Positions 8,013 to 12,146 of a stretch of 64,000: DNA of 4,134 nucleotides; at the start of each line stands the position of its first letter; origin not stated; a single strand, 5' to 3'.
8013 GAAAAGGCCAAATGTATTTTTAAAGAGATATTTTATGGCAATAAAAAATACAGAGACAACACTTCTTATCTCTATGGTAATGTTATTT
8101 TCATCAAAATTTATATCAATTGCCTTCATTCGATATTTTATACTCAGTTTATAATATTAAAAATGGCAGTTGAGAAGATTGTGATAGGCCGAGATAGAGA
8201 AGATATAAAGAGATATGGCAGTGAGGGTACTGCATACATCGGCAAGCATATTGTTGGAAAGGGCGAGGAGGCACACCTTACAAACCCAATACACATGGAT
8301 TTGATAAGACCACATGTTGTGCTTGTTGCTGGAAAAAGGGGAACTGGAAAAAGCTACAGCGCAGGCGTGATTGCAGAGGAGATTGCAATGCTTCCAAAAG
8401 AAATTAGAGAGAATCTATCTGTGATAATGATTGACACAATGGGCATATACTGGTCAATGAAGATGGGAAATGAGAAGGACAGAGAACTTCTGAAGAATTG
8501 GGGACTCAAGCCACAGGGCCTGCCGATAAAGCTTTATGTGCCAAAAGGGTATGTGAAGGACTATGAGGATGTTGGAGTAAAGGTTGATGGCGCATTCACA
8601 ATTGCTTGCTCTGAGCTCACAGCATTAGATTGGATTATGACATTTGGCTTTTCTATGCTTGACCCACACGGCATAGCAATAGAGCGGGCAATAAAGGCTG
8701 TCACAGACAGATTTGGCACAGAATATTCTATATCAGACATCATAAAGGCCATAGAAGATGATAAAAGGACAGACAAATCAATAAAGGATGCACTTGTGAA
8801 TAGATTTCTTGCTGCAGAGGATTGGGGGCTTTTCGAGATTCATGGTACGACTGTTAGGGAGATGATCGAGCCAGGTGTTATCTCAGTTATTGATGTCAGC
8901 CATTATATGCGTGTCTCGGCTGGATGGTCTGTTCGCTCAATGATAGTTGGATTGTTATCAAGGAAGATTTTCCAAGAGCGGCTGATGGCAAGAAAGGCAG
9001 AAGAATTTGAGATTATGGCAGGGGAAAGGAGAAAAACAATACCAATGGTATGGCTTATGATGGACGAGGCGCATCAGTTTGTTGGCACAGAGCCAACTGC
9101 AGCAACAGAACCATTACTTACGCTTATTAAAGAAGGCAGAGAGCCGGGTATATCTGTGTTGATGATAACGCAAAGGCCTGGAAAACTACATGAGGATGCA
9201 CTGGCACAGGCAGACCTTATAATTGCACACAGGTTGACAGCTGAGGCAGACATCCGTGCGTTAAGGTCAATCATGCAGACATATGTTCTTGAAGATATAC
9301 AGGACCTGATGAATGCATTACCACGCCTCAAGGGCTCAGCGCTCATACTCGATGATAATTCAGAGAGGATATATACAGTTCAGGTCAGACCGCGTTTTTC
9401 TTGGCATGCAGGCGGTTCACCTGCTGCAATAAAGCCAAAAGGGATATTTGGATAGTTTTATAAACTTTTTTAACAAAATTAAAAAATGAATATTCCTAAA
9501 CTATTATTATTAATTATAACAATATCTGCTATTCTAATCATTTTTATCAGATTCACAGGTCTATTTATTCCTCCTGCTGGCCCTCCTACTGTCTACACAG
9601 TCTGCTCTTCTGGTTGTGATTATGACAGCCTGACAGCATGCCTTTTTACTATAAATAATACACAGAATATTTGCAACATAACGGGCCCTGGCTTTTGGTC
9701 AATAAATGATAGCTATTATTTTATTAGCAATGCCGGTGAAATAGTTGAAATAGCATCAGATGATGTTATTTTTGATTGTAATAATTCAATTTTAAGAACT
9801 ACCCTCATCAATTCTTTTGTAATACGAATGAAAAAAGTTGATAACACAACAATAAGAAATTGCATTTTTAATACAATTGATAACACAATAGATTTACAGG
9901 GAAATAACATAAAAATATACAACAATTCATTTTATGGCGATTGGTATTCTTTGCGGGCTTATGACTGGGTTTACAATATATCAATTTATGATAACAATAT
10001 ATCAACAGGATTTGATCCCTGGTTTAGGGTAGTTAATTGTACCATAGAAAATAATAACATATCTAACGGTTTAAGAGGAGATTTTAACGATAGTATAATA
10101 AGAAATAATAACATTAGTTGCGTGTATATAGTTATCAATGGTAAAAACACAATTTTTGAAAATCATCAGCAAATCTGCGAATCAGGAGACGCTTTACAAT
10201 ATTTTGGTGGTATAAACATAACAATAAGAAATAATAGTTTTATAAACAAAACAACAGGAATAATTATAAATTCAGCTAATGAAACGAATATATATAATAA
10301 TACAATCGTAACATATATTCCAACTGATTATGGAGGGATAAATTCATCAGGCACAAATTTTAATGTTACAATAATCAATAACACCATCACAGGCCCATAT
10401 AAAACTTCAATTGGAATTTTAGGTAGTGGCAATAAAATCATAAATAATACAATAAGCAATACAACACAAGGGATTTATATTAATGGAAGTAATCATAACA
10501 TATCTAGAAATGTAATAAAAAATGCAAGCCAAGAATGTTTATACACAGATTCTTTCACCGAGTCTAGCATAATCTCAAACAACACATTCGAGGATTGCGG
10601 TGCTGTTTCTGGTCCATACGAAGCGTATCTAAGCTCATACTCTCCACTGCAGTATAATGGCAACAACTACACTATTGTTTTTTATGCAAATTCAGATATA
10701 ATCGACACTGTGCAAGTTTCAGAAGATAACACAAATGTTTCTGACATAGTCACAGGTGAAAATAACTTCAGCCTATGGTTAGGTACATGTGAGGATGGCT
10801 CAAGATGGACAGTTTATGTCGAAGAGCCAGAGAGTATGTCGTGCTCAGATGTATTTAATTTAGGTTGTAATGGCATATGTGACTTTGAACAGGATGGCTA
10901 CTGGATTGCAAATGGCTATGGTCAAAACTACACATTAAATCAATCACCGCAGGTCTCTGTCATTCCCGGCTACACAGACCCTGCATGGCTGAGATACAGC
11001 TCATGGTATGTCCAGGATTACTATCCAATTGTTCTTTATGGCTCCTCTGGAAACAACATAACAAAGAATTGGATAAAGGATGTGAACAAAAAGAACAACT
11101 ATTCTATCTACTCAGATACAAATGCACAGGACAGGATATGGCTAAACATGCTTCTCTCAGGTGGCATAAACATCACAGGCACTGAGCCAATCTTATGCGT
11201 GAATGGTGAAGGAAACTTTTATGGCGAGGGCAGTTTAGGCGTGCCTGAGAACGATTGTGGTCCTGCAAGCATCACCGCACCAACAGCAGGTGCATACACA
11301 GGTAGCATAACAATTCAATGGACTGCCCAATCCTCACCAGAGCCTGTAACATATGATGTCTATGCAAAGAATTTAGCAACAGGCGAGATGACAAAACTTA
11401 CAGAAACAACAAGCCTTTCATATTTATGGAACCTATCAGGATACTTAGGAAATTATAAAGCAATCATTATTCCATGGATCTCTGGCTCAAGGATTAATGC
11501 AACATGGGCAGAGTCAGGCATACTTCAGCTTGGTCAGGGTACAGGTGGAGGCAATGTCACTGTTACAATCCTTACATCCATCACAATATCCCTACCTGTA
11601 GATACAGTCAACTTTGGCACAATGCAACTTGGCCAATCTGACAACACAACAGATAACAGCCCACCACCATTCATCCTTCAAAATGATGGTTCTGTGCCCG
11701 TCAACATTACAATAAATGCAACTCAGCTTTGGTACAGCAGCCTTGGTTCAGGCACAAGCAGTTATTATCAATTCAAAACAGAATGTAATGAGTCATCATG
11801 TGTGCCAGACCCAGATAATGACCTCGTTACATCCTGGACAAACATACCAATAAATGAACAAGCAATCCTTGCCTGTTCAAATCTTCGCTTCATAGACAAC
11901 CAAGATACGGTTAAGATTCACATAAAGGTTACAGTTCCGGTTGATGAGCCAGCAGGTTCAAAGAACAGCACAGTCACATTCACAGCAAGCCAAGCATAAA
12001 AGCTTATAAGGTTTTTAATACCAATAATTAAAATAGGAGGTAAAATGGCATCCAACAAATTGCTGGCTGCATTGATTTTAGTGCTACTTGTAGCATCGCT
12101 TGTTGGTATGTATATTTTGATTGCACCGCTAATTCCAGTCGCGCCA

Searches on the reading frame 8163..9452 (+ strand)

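Call 34: search_protein_families(library=pfam, max_evalue=0.00001, proteins=[window:8163-9452:+])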
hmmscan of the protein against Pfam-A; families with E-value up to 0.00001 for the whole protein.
seq(430 aa): 2 families
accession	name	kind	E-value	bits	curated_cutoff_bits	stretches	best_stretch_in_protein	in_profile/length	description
PF05872.18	HerA_C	-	1.2e-08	34.5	22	1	268-395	231-361/502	Helicase HerA-like C-terminal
PF01935.23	DUF87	-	1.4e-07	32.2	23.2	1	26-247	3-203/220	Helicase HerA, central domain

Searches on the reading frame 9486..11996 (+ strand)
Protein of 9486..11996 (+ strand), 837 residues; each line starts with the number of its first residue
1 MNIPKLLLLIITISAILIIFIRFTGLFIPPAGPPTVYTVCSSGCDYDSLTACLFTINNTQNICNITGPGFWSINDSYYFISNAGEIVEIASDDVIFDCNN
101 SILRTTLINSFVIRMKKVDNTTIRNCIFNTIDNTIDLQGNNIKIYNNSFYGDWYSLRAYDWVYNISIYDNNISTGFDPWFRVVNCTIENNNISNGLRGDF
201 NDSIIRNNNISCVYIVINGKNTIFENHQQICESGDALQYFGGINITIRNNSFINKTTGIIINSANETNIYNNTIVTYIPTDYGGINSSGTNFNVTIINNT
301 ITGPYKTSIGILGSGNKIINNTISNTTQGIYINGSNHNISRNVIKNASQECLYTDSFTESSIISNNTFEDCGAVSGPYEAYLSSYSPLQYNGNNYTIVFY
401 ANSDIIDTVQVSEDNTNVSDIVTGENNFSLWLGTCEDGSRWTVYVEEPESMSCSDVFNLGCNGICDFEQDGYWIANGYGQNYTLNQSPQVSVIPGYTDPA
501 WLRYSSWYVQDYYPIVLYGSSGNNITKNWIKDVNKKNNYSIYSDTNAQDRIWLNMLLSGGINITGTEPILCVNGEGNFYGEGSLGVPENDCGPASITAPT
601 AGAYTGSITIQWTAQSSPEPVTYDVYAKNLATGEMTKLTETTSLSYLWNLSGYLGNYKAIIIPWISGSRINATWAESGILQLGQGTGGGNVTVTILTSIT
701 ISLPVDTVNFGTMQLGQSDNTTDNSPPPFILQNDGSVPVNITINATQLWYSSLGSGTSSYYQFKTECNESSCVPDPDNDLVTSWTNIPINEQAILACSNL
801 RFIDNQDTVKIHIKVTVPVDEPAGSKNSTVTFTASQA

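Call 34: search_protein_families(library=pfam, max_evalue=0.00001, proteins=[window:9486-11996:+])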
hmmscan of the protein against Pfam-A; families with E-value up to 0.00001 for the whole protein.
seq(837 aa): 1 family
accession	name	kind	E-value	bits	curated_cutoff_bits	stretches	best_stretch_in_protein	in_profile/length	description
PF13229.12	Beta_helix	-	2.9e-09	37.2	25.9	1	244-384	10-139/158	Right handed beta helix region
